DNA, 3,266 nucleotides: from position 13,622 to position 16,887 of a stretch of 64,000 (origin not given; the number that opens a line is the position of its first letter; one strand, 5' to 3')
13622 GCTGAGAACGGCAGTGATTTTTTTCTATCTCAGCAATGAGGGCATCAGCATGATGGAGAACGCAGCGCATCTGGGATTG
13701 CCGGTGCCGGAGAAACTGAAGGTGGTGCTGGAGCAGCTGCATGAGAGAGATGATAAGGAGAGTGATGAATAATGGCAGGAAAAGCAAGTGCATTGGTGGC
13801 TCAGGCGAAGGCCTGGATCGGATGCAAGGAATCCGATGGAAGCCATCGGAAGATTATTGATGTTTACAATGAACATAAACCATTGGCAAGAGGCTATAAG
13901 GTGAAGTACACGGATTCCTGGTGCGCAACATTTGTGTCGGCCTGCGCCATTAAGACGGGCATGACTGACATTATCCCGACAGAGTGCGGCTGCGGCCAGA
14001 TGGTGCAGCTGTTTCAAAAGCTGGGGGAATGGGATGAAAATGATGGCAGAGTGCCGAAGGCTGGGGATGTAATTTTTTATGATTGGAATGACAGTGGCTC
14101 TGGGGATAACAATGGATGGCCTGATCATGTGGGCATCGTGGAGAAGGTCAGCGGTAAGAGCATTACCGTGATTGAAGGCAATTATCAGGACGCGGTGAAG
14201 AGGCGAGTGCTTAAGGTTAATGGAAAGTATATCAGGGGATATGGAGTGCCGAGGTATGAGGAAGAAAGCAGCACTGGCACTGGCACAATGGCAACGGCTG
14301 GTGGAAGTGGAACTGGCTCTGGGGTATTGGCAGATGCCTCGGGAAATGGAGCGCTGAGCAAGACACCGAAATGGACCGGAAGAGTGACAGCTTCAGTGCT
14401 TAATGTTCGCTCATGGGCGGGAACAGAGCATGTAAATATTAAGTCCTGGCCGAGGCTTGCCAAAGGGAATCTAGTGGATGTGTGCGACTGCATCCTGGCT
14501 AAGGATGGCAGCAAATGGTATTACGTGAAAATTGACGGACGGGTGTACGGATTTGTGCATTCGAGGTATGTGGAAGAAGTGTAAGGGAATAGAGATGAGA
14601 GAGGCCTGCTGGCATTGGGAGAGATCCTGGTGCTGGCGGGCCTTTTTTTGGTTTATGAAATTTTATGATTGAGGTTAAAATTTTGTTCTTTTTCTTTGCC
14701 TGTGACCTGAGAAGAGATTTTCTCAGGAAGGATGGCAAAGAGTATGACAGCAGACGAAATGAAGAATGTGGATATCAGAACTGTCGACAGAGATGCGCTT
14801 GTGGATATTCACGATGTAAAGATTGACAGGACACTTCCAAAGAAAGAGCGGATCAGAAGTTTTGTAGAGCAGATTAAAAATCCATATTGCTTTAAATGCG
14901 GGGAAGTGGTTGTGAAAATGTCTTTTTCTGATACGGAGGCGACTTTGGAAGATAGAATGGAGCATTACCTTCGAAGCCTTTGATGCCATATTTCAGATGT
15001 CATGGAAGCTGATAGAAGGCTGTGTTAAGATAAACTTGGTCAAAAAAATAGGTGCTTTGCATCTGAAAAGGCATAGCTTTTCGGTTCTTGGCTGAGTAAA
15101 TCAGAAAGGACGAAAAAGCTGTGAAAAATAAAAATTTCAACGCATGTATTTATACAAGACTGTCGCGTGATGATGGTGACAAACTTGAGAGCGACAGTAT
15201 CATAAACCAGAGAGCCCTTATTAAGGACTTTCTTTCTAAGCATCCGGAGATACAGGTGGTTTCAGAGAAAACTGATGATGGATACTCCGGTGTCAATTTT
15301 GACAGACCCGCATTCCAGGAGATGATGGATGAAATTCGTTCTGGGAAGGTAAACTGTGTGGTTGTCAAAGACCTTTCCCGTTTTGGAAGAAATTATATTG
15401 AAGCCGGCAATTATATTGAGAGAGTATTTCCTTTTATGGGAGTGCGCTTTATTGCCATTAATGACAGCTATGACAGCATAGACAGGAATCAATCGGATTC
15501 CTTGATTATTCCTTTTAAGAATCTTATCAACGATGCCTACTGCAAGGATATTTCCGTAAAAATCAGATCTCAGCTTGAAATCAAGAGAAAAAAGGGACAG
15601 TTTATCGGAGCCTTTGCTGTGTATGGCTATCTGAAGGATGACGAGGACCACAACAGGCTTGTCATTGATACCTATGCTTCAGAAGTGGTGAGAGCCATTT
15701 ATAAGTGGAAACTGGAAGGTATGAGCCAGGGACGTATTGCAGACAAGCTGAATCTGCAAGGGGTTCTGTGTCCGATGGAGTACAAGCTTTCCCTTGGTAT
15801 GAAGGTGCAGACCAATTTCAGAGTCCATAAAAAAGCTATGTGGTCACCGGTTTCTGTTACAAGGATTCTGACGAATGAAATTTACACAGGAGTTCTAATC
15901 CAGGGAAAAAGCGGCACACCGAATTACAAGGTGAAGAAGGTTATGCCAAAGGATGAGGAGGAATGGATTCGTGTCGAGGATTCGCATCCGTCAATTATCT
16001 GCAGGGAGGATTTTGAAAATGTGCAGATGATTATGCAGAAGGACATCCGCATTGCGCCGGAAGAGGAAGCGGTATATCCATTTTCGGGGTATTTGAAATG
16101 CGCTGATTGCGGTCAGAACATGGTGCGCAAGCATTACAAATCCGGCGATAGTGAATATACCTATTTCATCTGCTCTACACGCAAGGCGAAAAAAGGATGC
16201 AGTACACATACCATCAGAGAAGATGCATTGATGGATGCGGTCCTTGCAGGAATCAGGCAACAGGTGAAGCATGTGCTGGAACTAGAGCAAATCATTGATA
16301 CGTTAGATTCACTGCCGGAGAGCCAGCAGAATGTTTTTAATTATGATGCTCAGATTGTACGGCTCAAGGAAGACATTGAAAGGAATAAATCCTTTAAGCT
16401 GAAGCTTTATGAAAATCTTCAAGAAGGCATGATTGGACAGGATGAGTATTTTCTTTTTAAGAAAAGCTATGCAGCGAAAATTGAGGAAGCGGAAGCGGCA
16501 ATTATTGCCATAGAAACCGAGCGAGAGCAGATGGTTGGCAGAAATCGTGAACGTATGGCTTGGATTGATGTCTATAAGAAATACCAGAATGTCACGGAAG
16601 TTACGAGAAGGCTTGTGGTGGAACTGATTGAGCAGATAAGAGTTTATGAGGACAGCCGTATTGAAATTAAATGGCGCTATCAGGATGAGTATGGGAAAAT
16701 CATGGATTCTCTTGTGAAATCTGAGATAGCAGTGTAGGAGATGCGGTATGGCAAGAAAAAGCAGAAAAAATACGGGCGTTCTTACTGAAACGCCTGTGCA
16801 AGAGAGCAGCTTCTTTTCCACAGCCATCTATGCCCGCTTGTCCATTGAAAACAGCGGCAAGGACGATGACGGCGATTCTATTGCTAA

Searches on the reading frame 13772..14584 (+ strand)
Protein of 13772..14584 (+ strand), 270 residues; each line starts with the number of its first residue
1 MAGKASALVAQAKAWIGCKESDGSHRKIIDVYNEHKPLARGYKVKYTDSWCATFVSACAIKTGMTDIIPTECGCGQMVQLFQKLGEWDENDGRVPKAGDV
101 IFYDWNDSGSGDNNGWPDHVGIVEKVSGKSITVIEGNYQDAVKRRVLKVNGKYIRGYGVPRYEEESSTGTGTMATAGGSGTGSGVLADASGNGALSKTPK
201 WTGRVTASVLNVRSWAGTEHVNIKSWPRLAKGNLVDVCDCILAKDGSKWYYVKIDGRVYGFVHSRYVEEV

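Call 52: search_protein_families(library=pfam, proteins=[window:13772-14584:+], max_evalue=0.0001)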
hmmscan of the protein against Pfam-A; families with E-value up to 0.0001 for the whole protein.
window:13772-14584:+ (270 aa): 1 family
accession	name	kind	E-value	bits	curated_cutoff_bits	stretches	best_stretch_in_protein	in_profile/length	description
PF05257.22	CHAP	-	1.3e-11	45.3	26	1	46-137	6-81/81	CHAP domain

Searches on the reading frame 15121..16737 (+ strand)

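Call 48: search_protein_families(library=padloc, proteins=[window:15121-16737:+], max_evalue=0.001)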
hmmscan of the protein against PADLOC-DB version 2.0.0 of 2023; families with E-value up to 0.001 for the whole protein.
window:15121-16737:+ (538 aa): 0 families

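Call 52: search_protein_families(library=pfam, proteins=[window:15121-16737:+], max_evalue=0.0001)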
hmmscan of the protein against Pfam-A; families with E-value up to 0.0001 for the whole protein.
window:15121-16737:+ (538 aa): 4 families
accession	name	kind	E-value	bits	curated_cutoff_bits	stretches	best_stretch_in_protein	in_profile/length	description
PF07508.19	Recombinase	-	1.2e-21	77.3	21.1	1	187-307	4-101/102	Recombinase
PF00239.26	Resolvase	-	5.9e-20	72.3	23.3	1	9-160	2-144/145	Resolvase, N terminal domain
PF13408.12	Zn_ribbon_recom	-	4e-16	59.6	25.3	1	320-379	1-58/58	Recombinase zinc beta ribbon domain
PF14287.11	DUF4368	-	2.4e-06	28.1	25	1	475-521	9-54/67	Domain of unknown function (DUF4368)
